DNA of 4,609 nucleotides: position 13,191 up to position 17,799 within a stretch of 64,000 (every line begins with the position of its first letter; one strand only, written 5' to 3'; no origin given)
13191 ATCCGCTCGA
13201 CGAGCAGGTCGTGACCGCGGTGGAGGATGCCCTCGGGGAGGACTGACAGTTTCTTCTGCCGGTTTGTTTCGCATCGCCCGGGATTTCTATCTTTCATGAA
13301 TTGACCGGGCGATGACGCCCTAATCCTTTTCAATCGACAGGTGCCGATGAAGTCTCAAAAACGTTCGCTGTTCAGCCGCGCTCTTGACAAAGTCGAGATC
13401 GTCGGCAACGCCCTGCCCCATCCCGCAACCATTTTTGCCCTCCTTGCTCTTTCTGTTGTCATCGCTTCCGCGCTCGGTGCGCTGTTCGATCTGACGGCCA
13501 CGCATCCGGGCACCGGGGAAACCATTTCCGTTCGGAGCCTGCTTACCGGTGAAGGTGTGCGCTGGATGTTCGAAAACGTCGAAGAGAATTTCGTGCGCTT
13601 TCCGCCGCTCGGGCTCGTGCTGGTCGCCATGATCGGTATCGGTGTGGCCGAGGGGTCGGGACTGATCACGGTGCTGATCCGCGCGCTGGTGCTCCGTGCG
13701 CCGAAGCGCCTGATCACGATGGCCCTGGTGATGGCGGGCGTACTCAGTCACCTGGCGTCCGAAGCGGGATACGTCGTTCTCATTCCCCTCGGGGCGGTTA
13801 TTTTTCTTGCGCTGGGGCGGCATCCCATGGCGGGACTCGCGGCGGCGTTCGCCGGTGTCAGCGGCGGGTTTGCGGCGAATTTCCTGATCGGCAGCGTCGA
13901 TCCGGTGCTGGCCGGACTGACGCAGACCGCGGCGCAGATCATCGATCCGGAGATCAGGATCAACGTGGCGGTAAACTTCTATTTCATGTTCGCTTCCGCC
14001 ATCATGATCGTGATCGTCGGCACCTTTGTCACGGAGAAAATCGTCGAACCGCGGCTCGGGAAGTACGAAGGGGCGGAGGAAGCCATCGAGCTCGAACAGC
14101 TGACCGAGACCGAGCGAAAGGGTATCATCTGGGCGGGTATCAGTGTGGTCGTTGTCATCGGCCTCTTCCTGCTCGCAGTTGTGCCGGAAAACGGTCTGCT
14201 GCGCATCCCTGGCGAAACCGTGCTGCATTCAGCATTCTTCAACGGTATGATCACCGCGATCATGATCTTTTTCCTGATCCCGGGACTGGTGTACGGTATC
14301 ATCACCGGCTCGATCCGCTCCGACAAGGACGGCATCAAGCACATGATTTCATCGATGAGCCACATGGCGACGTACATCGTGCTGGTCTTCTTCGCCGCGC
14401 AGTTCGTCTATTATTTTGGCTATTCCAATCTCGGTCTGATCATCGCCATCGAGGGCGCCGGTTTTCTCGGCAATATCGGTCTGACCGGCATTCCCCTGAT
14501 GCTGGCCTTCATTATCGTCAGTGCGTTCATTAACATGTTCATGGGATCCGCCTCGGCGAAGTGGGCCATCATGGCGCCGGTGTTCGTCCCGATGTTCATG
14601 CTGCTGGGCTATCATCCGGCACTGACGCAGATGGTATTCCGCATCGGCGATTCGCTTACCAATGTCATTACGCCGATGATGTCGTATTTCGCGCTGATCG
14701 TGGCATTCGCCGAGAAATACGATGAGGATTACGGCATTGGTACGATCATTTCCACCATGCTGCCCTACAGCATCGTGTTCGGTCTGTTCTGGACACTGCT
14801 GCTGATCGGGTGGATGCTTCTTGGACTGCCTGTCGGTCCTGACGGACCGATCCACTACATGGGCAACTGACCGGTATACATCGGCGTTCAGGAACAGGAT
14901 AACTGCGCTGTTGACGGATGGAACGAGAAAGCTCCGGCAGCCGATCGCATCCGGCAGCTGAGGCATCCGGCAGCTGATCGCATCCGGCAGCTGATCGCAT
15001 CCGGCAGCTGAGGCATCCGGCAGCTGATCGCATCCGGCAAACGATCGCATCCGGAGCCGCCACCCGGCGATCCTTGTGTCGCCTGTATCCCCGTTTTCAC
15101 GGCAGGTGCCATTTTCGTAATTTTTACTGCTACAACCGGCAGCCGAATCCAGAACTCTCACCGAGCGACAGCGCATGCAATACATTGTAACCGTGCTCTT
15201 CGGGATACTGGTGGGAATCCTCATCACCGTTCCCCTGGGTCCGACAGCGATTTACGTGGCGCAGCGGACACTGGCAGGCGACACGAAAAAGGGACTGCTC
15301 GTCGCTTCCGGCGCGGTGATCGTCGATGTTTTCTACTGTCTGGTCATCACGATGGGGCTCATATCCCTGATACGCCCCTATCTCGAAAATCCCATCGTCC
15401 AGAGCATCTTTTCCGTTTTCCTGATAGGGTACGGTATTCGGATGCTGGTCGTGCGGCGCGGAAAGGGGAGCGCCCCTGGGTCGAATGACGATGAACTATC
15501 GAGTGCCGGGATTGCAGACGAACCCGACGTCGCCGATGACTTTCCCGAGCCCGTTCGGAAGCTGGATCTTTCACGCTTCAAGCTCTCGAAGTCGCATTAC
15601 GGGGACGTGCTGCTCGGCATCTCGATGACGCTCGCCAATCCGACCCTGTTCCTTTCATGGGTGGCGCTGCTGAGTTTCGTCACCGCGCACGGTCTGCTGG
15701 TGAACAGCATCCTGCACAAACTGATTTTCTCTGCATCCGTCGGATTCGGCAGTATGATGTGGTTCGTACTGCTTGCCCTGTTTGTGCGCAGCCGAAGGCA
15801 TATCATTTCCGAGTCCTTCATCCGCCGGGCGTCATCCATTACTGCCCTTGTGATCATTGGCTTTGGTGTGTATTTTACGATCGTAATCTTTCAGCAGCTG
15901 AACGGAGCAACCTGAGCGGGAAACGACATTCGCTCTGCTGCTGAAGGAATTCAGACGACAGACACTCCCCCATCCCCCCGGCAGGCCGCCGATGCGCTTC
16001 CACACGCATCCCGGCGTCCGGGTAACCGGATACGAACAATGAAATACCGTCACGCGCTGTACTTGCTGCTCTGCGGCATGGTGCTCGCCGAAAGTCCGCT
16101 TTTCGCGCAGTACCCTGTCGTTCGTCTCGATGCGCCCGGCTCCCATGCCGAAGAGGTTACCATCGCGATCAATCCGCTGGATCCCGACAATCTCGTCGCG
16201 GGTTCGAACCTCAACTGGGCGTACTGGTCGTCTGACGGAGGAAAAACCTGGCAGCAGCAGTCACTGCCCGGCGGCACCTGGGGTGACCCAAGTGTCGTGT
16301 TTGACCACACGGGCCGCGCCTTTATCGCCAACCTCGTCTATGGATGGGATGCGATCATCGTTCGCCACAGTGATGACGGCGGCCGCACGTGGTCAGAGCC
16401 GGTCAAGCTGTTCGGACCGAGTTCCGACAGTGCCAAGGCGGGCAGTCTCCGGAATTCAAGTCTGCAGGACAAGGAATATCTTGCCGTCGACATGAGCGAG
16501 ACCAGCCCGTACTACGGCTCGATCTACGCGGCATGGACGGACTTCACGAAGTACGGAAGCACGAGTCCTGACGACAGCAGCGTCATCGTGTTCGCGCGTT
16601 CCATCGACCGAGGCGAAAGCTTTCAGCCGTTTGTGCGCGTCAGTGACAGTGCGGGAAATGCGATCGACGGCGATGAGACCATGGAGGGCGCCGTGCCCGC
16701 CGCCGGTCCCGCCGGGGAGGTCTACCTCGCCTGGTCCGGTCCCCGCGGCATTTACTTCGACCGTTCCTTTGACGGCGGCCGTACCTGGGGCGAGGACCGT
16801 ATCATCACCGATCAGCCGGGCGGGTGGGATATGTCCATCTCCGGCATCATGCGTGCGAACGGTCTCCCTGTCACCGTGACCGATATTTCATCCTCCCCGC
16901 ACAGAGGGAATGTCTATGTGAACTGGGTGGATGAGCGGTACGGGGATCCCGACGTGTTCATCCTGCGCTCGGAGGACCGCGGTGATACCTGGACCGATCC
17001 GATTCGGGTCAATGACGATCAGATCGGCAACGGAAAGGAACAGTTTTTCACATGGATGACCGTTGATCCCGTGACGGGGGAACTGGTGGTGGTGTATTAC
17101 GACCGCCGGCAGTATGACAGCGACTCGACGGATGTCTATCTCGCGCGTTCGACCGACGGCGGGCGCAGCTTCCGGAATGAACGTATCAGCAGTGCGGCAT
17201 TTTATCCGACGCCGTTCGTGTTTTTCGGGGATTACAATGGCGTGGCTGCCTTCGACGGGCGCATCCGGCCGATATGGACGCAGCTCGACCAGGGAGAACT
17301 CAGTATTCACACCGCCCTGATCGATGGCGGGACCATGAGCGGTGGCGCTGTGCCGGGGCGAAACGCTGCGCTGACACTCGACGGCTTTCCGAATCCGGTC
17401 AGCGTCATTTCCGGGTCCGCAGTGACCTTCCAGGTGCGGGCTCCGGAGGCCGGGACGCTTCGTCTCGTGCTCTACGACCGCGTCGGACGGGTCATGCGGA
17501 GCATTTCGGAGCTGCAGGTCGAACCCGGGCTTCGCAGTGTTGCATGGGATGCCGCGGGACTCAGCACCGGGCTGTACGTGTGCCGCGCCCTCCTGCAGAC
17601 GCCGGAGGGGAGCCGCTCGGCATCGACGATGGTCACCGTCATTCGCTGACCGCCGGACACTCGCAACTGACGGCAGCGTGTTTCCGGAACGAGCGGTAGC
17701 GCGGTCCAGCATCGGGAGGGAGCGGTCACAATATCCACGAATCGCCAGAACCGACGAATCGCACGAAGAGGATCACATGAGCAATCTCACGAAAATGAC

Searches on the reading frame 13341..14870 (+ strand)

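Call 23: search_protein_families(library=pfam, proteins=[window:13341-14870:+], max_evalue=0.0001)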
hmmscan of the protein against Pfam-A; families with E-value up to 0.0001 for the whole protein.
window:13341-14870:+ (509 aa): 2 families
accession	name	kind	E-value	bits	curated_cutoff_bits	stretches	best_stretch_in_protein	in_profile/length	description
PF03806.19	ABG_transport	-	1.1e-203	677.5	27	1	14-506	2-502/502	AbgT putative transporter family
PF03606.21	DcuC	-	7.8e-08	31.7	23.1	1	124-449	118-422/461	C4-dicarboxylate anaerobic carrier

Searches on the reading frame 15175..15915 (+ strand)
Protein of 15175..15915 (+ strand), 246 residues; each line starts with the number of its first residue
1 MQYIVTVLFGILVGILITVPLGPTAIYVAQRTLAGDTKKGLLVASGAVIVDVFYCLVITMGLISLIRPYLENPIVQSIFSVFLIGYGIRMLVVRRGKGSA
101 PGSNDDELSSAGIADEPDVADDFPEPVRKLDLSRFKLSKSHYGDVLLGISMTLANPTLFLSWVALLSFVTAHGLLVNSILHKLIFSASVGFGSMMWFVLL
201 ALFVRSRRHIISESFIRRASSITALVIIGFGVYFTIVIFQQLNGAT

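Call 23: search_protein_families(library=pfam, proteins=[window:15175-15915:+], max_evalue=0.0001)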
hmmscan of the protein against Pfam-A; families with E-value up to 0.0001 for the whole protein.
window:15175-15915:+ (246 aa): 1 family
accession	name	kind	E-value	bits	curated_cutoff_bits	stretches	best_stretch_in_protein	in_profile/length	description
PF01810.24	LysE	-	1.1e-19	71.1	25.6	1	17-236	3-191/193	LysE type translocator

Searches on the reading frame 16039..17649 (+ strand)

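Call 23: search_protein_families(library=pfam, proteins=[window:16039-17649:+], max_evalue=0.0001)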
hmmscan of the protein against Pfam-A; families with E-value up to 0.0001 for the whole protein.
window:16039-17649:+ (536 aa): 3 families
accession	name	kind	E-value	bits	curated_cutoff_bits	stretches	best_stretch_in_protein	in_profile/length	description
PF13088.12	BNR_2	-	2.8e-15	56.9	31.4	2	59-138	138-219/277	BNR repeat-like domain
PF02012.26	BNR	-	2.4e-09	36.2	27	0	110-119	2-11/12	BNR/Asp-box repeat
PF24316.1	Tli3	-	7.2e-07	30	27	0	344-388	60-106/129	T6SS Tli3 immunity protein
